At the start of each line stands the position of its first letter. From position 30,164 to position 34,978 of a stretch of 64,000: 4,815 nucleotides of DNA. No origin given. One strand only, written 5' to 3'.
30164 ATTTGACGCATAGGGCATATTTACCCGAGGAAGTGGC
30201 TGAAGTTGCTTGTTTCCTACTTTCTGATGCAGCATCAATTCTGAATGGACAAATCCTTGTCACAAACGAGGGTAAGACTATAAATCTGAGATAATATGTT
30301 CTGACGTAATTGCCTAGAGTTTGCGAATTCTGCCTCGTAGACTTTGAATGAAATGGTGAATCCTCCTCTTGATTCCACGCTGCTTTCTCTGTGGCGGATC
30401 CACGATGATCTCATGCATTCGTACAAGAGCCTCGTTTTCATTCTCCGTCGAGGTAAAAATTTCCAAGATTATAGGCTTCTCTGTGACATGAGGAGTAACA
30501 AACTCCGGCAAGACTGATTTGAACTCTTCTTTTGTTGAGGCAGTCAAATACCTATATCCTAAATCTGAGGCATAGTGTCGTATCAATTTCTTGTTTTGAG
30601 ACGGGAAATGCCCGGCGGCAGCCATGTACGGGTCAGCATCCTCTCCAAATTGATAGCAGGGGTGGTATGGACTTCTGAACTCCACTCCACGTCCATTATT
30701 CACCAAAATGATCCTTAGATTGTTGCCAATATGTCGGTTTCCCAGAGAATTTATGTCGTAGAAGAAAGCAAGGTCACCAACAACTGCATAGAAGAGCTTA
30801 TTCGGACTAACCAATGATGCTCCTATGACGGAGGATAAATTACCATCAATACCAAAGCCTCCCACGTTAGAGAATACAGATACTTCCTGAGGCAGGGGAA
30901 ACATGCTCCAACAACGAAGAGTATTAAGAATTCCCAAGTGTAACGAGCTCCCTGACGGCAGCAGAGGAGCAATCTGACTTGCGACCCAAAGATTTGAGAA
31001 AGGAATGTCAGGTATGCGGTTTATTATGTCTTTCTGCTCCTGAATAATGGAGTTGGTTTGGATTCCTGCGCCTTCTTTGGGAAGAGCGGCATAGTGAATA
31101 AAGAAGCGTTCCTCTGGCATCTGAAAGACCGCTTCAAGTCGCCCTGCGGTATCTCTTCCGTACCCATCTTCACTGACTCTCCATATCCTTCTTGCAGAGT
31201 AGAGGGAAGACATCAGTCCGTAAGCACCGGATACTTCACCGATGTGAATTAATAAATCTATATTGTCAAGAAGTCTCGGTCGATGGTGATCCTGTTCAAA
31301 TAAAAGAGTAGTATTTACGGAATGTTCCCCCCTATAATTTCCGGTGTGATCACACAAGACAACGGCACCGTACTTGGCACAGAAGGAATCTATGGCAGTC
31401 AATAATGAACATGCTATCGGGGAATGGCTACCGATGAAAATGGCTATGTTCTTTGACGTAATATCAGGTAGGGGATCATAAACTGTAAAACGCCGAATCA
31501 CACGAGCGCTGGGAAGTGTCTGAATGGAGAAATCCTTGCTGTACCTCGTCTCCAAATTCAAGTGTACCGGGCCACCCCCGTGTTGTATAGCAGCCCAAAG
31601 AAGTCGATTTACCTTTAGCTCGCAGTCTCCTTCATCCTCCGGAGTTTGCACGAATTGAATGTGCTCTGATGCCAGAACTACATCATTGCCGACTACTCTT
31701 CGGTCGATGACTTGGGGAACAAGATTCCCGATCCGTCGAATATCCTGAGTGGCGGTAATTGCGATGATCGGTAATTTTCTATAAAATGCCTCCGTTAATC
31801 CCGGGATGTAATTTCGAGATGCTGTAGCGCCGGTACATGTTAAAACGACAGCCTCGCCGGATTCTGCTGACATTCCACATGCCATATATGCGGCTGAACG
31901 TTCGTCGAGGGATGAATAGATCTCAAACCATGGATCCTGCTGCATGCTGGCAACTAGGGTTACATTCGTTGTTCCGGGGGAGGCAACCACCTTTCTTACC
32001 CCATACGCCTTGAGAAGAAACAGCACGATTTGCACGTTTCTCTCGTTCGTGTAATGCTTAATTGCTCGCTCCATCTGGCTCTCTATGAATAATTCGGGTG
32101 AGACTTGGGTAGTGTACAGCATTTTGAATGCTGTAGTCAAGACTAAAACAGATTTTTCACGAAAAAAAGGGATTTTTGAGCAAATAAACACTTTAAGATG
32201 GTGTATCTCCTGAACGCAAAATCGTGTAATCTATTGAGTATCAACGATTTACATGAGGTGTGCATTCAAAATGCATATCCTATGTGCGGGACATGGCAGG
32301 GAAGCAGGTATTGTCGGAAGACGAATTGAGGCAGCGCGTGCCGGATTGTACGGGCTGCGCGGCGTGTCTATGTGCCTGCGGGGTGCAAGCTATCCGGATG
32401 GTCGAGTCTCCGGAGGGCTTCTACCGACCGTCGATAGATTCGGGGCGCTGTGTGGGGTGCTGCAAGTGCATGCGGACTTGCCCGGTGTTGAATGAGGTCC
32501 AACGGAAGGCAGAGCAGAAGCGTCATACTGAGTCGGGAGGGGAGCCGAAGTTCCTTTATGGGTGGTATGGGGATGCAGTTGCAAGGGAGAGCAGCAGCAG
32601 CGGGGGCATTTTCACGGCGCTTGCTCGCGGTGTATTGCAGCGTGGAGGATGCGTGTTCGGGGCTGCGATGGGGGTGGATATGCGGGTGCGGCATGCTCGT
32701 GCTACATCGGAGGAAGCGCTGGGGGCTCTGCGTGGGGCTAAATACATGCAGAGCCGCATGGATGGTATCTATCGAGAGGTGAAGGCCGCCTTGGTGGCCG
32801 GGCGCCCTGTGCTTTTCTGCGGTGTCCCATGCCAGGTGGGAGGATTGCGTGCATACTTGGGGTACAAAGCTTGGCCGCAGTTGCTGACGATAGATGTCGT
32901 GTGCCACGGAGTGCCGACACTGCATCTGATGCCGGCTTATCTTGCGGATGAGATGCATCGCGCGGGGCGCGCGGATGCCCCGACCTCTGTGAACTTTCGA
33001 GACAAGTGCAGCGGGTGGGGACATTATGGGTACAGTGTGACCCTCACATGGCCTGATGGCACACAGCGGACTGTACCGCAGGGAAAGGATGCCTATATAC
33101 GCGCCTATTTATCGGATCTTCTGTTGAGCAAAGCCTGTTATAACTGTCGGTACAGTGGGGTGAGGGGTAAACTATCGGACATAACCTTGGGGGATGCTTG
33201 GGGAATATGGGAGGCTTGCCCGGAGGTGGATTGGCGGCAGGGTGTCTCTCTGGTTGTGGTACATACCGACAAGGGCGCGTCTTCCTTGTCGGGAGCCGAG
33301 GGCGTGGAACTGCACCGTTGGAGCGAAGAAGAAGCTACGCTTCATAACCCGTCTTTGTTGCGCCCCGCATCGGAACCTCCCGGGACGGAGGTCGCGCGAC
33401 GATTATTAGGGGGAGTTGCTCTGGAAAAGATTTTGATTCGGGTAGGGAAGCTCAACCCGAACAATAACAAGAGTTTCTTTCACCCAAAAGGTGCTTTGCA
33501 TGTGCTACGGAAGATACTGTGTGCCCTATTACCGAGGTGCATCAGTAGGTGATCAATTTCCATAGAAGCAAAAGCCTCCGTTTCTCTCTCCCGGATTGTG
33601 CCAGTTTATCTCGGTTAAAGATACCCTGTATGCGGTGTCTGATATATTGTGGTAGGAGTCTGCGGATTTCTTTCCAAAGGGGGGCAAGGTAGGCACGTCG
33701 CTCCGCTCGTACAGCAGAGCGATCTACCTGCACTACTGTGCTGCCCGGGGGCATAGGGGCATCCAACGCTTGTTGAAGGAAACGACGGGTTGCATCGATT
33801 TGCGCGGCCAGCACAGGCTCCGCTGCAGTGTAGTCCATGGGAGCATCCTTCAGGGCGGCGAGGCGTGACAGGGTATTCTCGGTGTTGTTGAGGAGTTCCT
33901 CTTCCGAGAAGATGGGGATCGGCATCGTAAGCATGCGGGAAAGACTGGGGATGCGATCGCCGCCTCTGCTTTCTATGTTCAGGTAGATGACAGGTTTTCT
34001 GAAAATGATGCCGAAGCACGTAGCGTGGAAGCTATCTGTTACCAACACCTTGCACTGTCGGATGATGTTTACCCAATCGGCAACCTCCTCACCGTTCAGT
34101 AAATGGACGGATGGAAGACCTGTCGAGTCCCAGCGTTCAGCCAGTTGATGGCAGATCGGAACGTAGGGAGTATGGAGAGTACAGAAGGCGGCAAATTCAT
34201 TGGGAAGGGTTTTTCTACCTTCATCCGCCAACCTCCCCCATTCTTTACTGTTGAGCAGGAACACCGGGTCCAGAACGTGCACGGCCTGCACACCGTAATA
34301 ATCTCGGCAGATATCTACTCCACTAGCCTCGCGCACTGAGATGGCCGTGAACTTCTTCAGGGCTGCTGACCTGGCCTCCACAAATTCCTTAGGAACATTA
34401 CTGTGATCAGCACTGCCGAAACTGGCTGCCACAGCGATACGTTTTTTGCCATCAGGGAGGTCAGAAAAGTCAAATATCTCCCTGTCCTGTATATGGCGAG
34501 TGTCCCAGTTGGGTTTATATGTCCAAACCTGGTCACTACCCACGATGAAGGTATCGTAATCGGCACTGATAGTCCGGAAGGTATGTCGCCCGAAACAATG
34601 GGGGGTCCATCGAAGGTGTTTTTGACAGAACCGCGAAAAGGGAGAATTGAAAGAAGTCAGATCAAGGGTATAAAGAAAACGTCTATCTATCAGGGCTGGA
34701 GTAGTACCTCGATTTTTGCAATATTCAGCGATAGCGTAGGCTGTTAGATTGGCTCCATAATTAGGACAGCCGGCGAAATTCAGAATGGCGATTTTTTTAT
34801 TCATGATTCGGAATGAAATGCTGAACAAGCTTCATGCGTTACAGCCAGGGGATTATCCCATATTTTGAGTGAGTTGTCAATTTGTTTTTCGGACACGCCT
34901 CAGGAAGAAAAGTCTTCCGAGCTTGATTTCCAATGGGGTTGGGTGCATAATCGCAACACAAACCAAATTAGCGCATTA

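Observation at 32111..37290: Promoter-embedded perfect palindrome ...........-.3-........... shared by three glycan-cluster promoters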

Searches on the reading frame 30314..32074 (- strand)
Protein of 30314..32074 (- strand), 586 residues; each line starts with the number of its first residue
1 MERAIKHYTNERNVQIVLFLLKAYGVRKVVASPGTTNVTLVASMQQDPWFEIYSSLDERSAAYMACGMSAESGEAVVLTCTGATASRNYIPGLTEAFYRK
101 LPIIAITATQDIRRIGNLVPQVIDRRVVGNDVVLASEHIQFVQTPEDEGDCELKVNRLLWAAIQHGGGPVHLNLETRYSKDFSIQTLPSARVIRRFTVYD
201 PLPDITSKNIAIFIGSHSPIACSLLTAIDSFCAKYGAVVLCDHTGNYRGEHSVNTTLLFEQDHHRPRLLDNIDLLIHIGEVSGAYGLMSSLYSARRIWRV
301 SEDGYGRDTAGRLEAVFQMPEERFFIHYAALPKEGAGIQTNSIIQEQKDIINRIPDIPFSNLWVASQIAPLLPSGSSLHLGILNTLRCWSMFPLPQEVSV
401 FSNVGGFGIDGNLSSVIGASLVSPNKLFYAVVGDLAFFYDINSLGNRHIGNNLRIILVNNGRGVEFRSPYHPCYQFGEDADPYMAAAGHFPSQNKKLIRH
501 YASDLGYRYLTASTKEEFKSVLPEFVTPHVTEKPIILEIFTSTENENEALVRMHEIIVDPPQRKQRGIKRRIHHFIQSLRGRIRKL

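Call 9: search_protein_families(library=pfam, proteins=[window:30314-32074:-])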
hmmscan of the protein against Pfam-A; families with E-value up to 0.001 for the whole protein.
window:30314-32074:- (586 aa): 2 families
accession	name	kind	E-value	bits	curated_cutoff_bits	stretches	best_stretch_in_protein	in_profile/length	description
PF02776.23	TPP_enzyme_N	-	1.8e-17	63.6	26.8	1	15-123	5-114/119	Thiamine pyrophosphate enzyme, N-terminal TPP binding domain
PF02775.26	TPP_enzyme_C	-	0.00017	21.9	21.9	0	412-537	33-149/151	Thiamine pyrophosphate enzyme, C-terminal TPP binding domain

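Call 43: find_encoding_contigs(protein=window:30314-32074:-, flank=1500, max_places=10)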
Protein window:30314-32074:- (586 aa): 1 contig read that carries it; 1 place shown.
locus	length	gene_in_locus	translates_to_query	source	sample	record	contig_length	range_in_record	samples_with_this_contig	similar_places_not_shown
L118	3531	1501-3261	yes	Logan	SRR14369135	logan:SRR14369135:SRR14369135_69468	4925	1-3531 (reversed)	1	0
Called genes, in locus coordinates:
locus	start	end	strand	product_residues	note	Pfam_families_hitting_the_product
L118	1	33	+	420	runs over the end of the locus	PF04230:PS_pyruv_trans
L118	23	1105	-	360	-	PF04432:FrhB_FdhB_C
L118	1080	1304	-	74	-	-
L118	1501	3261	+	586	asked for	PF02776:TPP_enzyme_N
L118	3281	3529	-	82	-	?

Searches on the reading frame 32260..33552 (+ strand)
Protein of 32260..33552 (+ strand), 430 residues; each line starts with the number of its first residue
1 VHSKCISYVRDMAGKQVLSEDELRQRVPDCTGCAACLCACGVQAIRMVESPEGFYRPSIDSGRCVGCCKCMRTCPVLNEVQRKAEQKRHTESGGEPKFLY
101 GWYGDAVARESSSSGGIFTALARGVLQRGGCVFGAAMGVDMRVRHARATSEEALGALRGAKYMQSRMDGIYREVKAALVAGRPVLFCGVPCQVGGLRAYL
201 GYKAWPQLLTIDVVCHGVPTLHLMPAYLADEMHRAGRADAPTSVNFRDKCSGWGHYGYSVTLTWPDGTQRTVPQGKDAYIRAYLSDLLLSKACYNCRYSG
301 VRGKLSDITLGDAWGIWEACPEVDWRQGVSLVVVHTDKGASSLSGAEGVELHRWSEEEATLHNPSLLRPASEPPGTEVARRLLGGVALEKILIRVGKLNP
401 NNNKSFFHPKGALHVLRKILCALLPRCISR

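Call 9: search_protein_families(library=pfam, proteins=[window:32260-33552:+])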
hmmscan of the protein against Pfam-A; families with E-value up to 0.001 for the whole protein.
window:32260-33552:+ (430 aa): 5 families
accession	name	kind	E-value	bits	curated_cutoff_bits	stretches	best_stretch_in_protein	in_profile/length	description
PF04432.18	FrhB_FdhB_C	-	2.9e-14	53.6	23.3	1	183-347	3-137/150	Coenzyme F420 hydrogenase/dehydrogenase, beta subunit C terminus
PF12838.12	Fer4_7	-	3e-06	28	27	1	30-76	2-50/52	4Fe-4S dicluster domain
PF04422.18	FrhB_FdhB_N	-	4e-06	27.3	22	1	99-167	2-73/78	Coenzyme F420 hydrogenase/dehydrogenase, beta subunit N-term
PF13187.11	Fer4_9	-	0.00064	20.1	27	0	29-76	1-49/52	4Fe-4S dicluster domain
PF13237.11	Fer4_10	-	0.00086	19.6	25.5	0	57-85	2-32/53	4Fe-4S dicluster domain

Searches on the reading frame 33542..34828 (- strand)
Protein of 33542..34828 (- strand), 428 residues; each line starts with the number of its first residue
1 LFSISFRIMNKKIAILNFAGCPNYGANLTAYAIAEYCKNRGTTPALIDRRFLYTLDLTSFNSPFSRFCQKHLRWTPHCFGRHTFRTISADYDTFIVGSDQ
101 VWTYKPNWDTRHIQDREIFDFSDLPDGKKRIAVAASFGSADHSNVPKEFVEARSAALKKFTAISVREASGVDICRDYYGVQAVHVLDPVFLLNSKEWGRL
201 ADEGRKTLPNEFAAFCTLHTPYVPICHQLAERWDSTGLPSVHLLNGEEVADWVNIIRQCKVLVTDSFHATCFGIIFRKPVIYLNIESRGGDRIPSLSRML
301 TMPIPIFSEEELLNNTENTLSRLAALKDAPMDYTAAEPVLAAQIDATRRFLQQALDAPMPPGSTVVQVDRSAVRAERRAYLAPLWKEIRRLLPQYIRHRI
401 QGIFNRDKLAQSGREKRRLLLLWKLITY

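Call 9: search_protein_families(library=pfam, proteins=[window:33542-34828:-])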
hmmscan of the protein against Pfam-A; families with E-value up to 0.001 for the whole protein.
window:33542-34828:- (428 aa): 1 family
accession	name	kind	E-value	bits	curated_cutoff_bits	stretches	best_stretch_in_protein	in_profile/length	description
PF04230.19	PS_pyruv_trans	-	6.6e-33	115.2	25.3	1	23-285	1-278/280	Polysaccharide pyruvyl transferase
